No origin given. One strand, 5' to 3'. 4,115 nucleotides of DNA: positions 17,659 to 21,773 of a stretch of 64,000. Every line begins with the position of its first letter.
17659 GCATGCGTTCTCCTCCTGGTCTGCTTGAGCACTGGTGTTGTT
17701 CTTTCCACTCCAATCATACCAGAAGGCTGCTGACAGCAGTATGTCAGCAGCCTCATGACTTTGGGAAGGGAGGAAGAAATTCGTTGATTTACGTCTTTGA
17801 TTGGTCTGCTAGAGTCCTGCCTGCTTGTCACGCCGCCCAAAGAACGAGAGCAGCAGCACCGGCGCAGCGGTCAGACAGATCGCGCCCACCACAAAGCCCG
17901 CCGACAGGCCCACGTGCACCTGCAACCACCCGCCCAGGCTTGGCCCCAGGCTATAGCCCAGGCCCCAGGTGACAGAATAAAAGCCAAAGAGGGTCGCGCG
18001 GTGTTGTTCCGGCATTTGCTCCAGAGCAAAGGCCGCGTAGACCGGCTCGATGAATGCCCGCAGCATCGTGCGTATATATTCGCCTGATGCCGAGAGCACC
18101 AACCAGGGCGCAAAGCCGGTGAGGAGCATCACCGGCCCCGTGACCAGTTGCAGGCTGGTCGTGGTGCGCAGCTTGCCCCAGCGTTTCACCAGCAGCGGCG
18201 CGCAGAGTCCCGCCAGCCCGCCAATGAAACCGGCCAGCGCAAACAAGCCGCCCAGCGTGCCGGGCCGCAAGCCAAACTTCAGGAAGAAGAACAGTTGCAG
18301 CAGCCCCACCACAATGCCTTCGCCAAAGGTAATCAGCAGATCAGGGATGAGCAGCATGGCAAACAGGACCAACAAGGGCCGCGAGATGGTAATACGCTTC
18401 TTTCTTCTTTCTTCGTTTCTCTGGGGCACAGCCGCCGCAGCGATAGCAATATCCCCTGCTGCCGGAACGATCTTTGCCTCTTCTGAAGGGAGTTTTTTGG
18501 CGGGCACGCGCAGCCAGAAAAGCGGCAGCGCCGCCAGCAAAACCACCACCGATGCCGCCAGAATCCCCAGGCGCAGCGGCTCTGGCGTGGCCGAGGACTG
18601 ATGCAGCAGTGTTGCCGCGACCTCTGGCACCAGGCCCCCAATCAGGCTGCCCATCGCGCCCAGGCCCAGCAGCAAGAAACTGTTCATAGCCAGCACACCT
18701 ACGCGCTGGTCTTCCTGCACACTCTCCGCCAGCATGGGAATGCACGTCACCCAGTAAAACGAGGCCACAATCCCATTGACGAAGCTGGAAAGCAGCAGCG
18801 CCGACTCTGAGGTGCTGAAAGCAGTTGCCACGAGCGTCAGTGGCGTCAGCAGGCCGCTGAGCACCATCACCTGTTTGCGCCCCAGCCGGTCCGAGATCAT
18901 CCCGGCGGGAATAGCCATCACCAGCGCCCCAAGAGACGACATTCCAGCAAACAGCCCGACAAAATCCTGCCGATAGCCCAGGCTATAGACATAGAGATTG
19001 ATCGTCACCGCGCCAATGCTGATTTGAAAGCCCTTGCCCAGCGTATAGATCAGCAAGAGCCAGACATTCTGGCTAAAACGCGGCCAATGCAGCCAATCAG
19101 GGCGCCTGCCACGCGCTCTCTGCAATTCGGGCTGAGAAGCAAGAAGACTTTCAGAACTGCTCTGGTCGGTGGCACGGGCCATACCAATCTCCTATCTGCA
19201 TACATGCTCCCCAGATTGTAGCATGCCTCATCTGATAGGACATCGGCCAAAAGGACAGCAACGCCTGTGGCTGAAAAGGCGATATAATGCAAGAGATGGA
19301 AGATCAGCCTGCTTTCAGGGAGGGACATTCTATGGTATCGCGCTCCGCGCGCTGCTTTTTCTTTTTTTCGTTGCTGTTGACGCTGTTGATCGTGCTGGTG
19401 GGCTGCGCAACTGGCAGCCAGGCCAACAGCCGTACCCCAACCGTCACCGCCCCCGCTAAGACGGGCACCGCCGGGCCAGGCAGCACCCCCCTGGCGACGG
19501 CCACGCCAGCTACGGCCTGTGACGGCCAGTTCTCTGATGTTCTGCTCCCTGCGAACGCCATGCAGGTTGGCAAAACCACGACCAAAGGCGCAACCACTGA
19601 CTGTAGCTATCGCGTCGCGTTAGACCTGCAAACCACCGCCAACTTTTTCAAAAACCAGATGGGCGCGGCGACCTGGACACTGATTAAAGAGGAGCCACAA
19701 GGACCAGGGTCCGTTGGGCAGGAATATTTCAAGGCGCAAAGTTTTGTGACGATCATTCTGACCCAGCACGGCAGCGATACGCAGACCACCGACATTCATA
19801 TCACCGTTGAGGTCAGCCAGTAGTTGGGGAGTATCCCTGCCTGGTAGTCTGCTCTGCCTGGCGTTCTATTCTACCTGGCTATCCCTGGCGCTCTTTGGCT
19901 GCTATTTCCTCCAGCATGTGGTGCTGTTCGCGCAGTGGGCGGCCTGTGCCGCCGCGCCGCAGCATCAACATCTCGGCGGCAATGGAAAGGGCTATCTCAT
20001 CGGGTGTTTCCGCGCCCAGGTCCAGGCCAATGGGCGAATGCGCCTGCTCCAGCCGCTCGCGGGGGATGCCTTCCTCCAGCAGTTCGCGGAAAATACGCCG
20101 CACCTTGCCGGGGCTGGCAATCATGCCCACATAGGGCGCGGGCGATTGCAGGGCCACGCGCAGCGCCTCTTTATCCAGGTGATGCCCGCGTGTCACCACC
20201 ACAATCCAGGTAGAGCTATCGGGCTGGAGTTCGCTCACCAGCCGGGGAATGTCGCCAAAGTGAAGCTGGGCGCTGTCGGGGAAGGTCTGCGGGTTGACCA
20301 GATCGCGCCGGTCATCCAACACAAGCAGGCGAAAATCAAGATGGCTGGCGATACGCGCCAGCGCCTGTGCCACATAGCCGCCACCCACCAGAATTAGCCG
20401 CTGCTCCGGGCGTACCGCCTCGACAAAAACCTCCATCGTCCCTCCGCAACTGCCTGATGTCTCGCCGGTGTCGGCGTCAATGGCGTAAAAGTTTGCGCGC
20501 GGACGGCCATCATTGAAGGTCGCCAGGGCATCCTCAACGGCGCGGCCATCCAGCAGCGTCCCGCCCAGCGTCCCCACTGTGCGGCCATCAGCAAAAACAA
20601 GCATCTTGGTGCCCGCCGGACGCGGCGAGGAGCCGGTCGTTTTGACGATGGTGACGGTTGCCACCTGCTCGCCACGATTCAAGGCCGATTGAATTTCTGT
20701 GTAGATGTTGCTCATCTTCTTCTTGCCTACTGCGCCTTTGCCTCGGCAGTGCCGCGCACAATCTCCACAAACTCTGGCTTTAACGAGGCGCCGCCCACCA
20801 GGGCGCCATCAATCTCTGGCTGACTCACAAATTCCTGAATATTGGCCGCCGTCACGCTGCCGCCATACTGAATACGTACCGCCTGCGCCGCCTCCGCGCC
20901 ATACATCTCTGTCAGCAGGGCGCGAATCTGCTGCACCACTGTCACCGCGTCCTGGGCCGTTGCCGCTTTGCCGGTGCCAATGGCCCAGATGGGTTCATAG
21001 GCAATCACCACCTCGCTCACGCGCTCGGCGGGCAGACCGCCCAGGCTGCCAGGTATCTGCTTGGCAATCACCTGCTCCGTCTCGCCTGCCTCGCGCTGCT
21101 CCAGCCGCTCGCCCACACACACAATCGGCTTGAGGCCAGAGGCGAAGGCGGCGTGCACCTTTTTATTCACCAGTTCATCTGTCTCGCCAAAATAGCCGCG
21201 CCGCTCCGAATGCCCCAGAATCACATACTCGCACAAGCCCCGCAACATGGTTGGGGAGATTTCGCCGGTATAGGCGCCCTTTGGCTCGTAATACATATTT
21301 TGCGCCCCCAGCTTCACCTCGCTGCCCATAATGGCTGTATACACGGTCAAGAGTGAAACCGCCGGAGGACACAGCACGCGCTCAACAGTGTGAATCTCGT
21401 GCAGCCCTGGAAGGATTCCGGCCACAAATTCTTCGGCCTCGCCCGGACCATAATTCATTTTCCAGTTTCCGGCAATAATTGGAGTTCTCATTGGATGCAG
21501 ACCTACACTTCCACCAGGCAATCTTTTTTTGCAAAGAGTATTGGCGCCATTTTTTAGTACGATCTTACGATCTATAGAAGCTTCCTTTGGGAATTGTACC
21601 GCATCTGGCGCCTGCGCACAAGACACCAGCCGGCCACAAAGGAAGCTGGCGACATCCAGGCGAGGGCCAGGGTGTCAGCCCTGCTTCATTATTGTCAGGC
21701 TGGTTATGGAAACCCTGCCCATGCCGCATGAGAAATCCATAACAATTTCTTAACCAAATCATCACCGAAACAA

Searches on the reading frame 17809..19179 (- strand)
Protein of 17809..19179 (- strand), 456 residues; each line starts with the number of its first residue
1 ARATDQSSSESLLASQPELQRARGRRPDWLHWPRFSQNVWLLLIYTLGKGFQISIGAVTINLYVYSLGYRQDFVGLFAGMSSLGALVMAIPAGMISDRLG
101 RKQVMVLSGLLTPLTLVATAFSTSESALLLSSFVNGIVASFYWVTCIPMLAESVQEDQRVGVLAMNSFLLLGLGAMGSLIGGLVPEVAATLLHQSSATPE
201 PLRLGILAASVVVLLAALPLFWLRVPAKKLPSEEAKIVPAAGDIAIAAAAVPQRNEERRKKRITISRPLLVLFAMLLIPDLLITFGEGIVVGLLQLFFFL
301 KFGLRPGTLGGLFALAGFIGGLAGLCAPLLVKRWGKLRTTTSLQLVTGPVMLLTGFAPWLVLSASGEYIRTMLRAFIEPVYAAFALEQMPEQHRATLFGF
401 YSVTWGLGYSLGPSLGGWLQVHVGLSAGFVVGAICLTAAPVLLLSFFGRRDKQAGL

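Call 29: search_protein_families(library=pfam, proteins=[window:17809-19179:-], max_evalue=0.001)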
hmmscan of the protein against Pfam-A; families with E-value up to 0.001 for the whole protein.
window:17809-19179:- (456 aa): 3 families
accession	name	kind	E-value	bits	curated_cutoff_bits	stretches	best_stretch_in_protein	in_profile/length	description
PF07690.21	MFS_1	-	2.4e-34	119.3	33.4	2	51-360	10-297/347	Major Facilitator Superfamily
PF12832.13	MFS_1_like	-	1.6e-10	41.1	25.2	1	38-184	213-361/373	MFS_1 like family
PF05977.19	MFS_3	-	6.6e-05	22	27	0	57-188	30-166/524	Transmembrane secretion effector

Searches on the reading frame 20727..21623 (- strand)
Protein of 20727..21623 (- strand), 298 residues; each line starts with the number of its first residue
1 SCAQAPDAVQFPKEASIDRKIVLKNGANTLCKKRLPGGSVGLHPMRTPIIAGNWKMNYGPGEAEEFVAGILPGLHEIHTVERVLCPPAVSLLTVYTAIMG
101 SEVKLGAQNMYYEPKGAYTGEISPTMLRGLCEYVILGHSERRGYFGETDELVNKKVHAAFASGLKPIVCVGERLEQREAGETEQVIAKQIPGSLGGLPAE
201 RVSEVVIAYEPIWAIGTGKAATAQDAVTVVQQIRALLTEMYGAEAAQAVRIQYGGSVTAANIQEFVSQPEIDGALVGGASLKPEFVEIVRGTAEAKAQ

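Call 29: search_protein_families(library=pfam, proteins=[window:20727-21623:-], max_evalue=0.001)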
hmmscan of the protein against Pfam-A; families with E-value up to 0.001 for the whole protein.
window:20727-21623:- (298 aa): 1 family
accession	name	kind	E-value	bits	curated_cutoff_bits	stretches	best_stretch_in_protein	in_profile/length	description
PF00121.24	TIM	-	2e-90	303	20.1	1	48-290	1-243/245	Triosephosphate isomerase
